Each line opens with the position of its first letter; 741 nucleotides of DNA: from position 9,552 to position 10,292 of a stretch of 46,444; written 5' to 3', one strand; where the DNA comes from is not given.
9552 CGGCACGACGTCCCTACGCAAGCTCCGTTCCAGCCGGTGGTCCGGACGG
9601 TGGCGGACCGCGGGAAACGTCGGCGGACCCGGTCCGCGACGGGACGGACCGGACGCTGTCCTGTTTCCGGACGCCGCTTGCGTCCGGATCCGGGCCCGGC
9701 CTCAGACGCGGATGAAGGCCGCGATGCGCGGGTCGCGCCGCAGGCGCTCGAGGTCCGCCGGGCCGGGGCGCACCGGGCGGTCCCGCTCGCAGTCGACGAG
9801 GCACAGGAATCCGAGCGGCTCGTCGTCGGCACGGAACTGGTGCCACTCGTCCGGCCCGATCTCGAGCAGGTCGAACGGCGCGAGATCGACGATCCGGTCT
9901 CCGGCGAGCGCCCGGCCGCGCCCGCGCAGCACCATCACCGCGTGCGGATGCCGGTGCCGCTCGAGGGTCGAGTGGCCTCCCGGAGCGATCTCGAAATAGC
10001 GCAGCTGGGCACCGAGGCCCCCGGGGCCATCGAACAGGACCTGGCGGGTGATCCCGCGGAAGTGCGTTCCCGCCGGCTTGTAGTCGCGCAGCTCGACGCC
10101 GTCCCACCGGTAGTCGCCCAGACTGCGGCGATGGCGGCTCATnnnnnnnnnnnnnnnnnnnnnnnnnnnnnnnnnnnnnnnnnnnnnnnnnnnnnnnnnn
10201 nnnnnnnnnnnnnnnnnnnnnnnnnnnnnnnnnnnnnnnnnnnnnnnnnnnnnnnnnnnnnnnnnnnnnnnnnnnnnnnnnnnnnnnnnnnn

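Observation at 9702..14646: Six-gene overlap-chained operon joining an NSS/MetS-like importer to a RuBisCO-like protein and a cupin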

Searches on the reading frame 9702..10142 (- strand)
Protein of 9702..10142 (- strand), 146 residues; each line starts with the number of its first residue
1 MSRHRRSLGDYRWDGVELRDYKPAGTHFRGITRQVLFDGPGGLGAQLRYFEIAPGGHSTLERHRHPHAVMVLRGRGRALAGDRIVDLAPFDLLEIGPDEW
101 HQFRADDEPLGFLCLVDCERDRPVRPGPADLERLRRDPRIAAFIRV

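Call 5: search_protein_families(library=pfam, proteins=[window:9702-10142:-], max_evalue=0.01)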
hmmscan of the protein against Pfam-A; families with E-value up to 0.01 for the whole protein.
window:9702-10142:- (146 aa): 2 families
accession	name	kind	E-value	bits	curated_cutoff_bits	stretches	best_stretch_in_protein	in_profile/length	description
PF07883.17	Cupin_2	-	1.1e-09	38.3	27.2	1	49-115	2-69/70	Cupin domain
PF02311.25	AraC_binding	-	0.00013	22.2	21.1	1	56-111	13-70/135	AraC-like ligand binding domain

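Call 6: search_protein_families(library=ncbifam, proteins=[window:9702-10142:-], max_evalue=0.01)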
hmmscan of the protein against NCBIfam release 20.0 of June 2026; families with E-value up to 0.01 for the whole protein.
window:9702-10142:- (146 aa): 0 families

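Call 8: search_solved_structures(query=window:9702-10142:-, max_evalue=1, show_alignments=3)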
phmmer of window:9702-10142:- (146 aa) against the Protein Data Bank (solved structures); distinct sequences matched with E-value up to 1: 28.
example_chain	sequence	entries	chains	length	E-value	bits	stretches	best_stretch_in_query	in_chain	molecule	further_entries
3jzv_A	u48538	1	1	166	6.8e-47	162.6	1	9-144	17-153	uncharacterized protein Rru_A2000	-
3ibm_A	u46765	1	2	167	8.4e-42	146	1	9-145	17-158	Cupin 2, conserved barrel domain protein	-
3kgz_A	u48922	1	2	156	1.3e-38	135.7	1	9-145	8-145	Cupin 2 conserved barrel domain protein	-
5wsd_A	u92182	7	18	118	5.8e-07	32.8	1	25-119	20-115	Uncharacterized protein tm1459 | Cupin_2 domain-containing protein | Cupin type-2 domain-containing protein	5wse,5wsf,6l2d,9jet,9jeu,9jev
1vj2_A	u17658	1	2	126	6e-07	32.8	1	25-119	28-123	novel manganese-containing cupin TM1459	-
21ek_A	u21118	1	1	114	4e-06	30.1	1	25-119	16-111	Cupin type-2 domain-containing protein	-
21ej_A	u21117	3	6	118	4.3e-06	30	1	25-119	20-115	Cupin type-2 domain-containing protein | Cupin_2 domain-containing protein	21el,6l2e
8awo_A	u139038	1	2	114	1.2e-05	28.5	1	25-117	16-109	Cupin_2 domain-containing protein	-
9jew_A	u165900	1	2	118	1.4e-05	28.4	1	25-118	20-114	Cupin type-2 domain-containing protein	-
8awn_A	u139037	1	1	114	2.3e-05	27.6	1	25-117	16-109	Cupin_2 domain-containing protein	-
8hjz_A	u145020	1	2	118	4.4e-05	26.7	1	25-119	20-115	Cupin_2 domain-containing protein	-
8hjx_A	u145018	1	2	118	4.4e-05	26.7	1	25-119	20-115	Cupin_2 domain-containing protein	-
8awp_A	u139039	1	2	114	8.6e-05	25.8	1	25-117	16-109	Cupin_2 domain-containing protein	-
6l2f_A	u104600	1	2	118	9.6e-05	25.6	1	25-119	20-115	Cupin_2 domain-containing protein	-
8zyg_A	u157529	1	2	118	0.00016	24.9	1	25-117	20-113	Cupin type-2 domain-containing protein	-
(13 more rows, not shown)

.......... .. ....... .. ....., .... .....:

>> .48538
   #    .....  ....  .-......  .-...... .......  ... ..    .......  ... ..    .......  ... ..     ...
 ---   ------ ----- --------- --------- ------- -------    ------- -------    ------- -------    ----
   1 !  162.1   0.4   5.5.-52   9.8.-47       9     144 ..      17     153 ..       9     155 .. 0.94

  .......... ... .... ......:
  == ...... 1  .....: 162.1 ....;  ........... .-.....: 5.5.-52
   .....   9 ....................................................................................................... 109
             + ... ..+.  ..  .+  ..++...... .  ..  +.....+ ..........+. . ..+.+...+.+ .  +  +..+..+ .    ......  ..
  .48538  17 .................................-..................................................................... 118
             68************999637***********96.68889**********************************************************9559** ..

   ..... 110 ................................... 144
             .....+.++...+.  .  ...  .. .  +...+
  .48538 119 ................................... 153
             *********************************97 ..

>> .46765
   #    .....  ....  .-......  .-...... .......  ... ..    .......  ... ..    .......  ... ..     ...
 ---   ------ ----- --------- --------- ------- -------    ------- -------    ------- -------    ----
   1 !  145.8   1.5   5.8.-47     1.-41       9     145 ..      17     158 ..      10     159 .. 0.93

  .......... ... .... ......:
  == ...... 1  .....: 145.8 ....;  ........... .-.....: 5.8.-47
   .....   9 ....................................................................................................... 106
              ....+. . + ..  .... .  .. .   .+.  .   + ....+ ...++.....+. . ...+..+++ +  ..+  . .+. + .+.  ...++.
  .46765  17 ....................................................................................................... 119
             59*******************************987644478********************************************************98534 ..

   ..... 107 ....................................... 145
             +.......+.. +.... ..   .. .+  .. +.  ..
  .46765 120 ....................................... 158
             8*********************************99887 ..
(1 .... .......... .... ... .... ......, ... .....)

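Call 10: search_protein_families(library=ncbifam, proteins=[window:9702-10142:-], max_evalue=10)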
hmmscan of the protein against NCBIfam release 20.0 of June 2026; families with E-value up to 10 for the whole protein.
window:9702-10142:- (146 aa): 1 family
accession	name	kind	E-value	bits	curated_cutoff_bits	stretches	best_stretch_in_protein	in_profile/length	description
TIGR02272.1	gentisate_1_2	equivalog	0.23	10.3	442.1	1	62-110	268-316/336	gentisate 1,2-dioxygenase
